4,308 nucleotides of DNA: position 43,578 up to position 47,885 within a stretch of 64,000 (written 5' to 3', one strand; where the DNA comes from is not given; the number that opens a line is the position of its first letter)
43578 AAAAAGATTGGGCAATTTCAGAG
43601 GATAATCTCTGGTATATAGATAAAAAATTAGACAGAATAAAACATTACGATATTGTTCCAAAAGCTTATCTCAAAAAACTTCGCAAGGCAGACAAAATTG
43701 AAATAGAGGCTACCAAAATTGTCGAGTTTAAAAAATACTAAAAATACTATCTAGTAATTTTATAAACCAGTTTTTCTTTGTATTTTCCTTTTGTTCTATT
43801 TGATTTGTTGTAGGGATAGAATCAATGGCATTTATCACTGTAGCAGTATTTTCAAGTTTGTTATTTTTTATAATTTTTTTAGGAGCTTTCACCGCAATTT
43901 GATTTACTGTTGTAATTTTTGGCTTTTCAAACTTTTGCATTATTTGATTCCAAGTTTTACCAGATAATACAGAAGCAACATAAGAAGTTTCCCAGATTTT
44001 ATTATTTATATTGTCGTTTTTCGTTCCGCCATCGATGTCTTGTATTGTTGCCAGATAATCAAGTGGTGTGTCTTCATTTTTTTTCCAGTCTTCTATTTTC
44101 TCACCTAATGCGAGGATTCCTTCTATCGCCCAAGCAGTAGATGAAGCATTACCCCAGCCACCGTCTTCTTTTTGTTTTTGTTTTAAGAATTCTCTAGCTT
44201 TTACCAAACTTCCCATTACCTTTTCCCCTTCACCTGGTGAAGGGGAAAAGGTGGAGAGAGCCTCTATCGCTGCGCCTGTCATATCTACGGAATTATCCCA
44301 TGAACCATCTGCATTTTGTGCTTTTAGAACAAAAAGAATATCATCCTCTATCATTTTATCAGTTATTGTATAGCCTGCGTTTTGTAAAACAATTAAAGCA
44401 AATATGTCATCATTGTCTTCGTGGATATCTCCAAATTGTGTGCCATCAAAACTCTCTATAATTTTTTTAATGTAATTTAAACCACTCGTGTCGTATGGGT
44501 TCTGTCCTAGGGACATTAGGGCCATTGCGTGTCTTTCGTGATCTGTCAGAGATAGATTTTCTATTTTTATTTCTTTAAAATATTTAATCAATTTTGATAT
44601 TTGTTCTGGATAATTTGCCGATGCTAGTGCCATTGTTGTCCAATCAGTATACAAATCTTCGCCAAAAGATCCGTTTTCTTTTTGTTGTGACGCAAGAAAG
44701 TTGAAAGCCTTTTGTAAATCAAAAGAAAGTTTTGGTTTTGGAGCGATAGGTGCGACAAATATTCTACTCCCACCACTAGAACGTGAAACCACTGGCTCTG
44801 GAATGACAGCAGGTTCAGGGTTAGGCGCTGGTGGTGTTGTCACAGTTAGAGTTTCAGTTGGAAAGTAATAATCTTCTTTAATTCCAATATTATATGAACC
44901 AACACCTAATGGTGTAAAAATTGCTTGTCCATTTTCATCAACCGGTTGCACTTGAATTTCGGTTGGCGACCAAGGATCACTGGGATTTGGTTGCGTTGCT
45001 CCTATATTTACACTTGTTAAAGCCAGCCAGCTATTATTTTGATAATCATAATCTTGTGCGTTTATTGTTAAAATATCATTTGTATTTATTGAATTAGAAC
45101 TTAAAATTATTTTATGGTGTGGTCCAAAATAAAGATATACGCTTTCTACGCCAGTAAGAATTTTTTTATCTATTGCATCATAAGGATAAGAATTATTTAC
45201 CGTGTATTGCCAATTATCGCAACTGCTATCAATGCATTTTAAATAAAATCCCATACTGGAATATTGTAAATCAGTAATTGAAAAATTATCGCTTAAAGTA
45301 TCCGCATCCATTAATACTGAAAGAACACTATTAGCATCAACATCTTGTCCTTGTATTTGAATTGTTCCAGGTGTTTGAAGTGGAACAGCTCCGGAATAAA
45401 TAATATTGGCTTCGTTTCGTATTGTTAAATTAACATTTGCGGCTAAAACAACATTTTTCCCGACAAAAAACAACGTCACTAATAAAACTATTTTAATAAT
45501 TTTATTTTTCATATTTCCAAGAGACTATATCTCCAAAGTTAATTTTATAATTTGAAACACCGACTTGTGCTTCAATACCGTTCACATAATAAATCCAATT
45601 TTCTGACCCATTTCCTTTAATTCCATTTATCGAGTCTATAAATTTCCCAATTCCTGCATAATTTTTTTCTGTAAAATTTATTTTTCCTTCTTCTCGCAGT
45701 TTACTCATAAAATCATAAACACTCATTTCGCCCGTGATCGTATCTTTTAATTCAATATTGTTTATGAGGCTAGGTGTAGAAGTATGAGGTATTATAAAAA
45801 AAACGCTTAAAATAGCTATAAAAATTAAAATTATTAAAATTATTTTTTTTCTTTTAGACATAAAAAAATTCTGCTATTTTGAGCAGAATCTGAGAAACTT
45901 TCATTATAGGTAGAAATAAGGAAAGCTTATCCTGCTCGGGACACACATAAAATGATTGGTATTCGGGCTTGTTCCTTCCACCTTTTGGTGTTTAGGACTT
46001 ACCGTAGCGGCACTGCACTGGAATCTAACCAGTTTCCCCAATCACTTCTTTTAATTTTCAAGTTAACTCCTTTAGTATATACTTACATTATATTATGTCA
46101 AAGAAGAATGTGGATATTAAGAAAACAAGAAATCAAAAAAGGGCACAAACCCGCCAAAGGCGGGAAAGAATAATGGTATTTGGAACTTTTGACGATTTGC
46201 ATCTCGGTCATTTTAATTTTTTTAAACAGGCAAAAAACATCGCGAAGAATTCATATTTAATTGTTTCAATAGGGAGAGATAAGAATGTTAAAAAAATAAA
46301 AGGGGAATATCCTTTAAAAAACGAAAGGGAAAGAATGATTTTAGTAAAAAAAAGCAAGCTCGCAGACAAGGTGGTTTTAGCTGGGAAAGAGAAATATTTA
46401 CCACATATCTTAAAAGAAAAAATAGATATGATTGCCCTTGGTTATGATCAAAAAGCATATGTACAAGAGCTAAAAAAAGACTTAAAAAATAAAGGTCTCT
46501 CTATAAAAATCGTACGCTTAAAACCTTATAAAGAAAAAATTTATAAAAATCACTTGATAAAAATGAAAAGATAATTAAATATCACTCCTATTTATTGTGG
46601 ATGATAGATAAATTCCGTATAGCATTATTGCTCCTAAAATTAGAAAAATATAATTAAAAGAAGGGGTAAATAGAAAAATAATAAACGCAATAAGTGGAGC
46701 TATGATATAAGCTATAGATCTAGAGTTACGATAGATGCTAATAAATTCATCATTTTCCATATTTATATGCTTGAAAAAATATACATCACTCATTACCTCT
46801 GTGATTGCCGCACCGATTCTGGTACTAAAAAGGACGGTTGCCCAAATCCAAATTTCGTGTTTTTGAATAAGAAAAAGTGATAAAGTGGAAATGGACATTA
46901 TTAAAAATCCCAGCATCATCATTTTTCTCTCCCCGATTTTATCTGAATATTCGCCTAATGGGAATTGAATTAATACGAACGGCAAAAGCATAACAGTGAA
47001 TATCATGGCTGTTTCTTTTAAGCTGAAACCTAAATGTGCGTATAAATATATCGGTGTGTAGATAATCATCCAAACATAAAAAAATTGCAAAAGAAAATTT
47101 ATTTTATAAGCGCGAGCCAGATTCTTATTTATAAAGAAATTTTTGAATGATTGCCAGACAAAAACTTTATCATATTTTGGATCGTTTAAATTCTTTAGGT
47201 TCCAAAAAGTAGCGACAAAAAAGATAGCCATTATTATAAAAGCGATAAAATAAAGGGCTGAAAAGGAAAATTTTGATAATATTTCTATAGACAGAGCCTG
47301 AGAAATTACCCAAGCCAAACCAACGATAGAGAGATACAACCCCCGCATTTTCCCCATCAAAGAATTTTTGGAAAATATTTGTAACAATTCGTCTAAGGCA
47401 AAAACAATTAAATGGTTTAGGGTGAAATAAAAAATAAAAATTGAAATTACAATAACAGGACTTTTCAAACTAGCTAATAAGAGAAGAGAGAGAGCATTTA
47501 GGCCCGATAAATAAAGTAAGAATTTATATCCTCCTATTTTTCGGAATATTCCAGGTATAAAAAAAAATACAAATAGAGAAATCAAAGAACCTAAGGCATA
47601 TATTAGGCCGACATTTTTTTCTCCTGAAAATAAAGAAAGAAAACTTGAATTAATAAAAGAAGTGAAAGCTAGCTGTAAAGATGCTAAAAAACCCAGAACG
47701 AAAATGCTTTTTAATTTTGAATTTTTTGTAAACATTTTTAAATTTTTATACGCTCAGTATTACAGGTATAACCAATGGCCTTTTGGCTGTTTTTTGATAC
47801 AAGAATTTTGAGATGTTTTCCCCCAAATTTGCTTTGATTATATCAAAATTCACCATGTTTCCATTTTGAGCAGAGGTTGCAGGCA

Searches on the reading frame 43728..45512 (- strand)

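Call 65: search_protein_families(library=pfam, proteins=[window:43728-45512:-], max_evalue=0.0001)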
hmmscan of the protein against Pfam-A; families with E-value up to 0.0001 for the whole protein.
window:43728-45512:- (594 aa): 1 family
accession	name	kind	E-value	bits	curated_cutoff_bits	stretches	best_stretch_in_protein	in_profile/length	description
PF13243.12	SQHop_cyclase_C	-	4.7e-09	36.2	26.1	1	372-456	145-229/319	Squalene-hopene cyclase C-terminal domain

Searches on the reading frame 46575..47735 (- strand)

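Call 65: search_protein_families(library=pfam, proteins=[window:46575-47735:-], max_evalue=0.0001)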
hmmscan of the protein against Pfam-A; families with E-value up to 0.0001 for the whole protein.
window:46575-47735:- (386 aa): 1 family
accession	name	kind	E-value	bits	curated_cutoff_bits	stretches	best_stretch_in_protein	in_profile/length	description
PF07690.21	MFS_1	-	1.8e-20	73.6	33.4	1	216-375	7-165/347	Major Facilitator Superfamily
